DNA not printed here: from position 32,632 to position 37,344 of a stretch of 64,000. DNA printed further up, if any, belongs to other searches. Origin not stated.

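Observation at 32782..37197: SF1 Upf1/Sen1-like helicase with ~800-aa uncharacterised N-terminal region and a Walker B Asp-to-Glu substitution (VEEAA)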

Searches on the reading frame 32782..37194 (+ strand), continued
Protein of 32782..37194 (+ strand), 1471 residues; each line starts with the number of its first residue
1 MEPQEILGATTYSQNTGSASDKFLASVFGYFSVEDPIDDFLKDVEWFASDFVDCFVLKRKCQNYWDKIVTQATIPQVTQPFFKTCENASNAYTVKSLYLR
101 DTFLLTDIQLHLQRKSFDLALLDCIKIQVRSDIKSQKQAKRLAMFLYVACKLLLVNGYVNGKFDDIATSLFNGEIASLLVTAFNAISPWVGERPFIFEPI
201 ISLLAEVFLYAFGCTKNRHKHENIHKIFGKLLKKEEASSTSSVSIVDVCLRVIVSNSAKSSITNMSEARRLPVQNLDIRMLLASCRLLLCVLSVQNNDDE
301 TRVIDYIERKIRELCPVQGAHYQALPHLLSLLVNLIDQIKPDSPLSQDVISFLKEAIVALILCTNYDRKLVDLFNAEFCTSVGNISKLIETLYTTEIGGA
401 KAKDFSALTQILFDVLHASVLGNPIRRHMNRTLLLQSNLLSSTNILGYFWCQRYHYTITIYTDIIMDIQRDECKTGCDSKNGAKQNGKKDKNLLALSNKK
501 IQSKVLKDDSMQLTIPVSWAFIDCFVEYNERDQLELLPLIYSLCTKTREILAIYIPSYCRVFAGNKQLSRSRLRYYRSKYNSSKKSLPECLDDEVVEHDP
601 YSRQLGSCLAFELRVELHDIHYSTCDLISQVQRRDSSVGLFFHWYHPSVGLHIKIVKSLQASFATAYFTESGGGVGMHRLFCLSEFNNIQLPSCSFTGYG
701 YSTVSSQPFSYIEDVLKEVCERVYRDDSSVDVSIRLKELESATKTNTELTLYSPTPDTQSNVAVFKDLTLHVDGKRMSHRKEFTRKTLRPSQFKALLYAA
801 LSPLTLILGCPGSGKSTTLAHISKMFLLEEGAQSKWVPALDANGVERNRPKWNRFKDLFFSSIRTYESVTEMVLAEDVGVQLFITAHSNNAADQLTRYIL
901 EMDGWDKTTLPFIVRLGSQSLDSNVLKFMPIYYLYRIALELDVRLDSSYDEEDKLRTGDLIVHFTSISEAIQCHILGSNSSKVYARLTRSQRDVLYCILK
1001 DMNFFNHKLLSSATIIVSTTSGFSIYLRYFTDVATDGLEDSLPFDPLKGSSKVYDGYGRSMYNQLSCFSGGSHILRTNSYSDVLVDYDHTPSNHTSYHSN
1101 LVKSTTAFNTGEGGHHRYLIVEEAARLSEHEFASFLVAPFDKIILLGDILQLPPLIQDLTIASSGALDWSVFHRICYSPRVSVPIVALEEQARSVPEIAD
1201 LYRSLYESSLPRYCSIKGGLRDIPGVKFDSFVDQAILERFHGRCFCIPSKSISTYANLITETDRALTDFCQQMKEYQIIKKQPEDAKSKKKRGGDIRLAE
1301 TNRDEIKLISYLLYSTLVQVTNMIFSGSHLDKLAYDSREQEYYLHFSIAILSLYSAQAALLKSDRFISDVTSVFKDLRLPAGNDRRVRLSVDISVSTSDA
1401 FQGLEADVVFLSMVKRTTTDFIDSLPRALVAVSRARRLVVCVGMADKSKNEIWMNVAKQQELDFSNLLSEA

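Call 8: search_solved_structures(query=A1, max_evalue=1, show_alignments=2)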
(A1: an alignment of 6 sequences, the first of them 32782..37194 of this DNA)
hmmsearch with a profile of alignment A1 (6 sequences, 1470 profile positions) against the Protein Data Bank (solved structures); distinct sequences matched with E-value up to 1: 20.
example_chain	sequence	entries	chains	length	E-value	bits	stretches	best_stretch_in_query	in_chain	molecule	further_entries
9q9z_A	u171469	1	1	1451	1.2e-16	62.6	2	1028-1217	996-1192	NFX1-type zinc finger-containing protein 1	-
8ro0_Q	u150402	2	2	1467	5e-13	50.6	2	1118-1206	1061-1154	Intron-binding protein aquarius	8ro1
8rd3_A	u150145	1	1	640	5.6e-11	43.8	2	1108-1224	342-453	ATP-dependent helicase NAM7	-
2xzl_A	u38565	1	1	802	1.4e-10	42.5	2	1108-1224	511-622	ATP-DEPENDENT HELICASE NAM7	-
9qdq_A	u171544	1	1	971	2.8e-10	41.5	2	1108-1223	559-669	ATP-dependent helicase NAM7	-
8xi2_Q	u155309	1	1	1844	2.6e-09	38.2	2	1117-1206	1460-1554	Intron-binding protein aquarius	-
9l5r_Y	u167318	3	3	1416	2.7e-09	38.2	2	1118-1205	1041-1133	Pre-mRNA-splicing factor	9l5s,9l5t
2xzo_A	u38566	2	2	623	4.5e-09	37.5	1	1386-1455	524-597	REGULATOR OF NONSENSE TRANSCRIPTS 1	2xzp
2gjk_A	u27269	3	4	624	4.6e-09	37.5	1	1386-1455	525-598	Regulator of nonsense transcripts 1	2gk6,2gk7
6ej5_A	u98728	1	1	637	4.9e-09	37.3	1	1386-1455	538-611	Regulator of nonsense transcripts 1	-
9qwn_A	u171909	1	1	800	8.7e-09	36.5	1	1386-1455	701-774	Isoform 2 of Regulator of nonsense transcripts 1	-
2wjv_A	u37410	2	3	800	1.2e-08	36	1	1386-1455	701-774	REGULATOR OF NONSENSE TRANSCRIPTS 1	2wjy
4pj3_A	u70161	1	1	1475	3.9e-08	34.4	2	1118-1206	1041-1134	Intron-binding protein aquarius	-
5mqf_U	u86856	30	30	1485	3.9e-08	34.3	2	1118-1206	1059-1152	Intron-binding protein aquarius | RNA helicase aquarius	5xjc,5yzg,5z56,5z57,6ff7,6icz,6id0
8ftm_A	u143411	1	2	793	2e-07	32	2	1386-1454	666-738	5'-3' RNA helicase-like protein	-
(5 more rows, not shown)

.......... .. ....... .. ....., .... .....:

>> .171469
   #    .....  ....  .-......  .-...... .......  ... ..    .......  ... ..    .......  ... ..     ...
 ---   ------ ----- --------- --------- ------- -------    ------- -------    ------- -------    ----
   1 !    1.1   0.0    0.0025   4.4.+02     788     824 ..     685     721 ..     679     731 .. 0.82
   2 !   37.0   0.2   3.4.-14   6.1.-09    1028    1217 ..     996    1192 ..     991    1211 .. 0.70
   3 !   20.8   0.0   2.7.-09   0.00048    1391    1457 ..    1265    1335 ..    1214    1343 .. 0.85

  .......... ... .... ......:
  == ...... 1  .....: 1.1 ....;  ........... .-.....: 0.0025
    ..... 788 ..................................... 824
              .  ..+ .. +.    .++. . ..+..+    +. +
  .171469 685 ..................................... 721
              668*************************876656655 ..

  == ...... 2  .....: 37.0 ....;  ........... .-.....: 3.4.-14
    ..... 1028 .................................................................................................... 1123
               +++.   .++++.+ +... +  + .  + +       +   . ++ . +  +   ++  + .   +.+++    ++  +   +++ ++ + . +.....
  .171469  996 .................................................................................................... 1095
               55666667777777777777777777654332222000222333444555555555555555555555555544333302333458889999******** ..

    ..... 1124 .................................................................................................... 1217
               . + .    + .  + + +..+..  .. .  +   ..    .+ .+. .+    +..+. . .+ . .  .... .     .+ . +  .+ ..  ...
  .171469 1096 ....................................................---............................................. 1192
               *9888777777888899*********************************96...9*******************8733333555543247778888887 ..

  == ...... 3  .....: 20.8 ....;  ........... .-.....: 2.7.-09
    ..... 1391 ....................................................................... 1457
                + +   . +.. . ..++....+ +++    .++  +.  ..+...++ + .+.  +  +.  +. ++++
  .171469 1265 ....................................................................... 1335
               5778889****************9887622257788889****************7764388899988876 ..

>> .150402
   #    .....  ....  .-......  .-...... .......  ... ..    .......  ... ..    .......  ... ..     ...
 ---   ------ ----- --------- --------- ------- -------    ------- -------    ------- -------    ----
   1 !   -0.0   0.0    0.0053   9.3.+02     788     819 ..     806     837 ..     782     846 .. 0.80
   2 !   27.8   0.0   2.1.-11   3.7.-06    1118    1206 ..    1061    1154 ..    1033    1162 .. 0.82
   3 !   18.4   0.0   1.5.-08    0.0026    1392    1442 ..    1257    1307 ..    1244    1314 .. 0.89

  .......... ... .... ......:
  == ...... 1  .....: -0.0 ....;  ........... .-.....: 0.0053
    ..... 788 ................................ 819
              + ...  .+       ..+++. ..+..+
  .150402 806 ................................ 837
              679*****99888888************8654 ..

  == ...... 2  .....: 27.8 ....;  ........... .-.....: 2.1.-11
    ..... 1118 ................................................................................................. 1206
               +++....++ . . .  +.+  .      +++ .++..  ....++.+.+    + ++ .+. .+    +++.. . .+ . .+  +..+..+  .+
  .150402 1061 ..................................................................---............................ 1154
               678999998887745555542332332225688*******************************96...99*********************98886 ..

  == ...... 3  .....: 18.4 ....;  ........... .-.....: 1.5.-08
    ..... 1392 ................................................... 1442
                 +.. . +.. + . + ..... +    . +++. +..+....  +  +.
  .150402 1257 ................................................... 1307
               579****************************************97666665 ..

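Call 86: find_encoding_contigs(protein=P0001, flank=3000, max_places=2)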
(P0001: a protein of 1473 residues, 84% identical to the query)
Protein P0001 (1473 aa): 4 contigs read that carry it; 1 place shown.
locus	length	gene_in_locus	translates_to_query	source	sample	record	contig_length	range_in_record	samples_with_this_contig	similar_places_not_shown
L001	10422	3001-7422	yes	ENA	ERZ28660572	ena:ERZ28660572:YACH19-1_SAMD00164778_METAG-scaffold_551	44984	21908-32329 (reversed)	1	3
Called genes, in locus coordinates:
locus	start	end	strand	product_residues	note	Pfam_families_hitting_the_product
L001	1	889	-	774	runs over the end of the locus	PF00069:Pkinase, PF03109:ABC1 (faint), PF07714:PK_Tyr_Ser-Thr, PF12796:Ank_2, PF12796:Ank_2, PF13857:Ank_5 (weak), PF00023:Ank (weak), PF12796:Ank_2, +2 more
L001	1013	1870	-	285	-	-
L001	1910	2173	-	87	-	-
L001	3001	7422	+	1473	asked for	PF13086:AAA_11 (weak), PF01443:Viral_helicase1 (faint), PF13087:AAA_12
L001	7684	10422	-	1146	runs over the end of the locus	PF00023:Ank (faint), PF12796:Ank_2, PF13606:Ank_3 (faint), PF13637:Ank_4 (faint), PF13857:Ank_5 (faint), PF12796:Ank_2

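Call 87: find_encoding_contigs(protein=P0003, flank=3000, max_places=2)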
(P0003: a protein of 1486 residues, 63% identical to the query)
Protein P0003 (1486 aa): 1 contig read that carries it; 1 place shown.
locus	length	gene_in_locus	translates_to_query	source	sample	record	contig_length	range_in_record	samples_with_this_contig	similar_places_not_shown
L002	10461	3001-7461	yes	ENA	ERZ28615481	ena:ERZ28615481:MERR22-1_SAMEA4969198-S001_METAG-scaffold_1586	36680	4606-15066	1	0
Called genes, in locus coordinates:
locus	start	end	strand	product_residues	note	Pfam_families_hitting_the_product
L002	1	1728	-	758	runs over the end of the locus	PF00069:Pkinase, PF07714:PK_Tyr_Ser-Thr, PF12796:Ank_2, PF00023:Ank (faint), PF12796:Ank_2, PF12796:Ank_2, PF13857:Ank_5 (weak), PF12796:Ank_2, +2 more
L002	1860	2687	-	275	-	-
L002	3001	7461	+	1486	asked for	PF13086:AAA_11 (faint), PF13245:AAA_19 (faint), PF13087:AAA_12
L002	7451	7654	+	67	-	-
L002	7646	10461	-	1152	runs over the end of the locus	PF00023:Ank (faint), PF12796:Ank_2, PF13606:Ank_3 (faint), PF13637:Ank_4 (faint), PF13857:Ank_5 (faint), PF12796:Ank_2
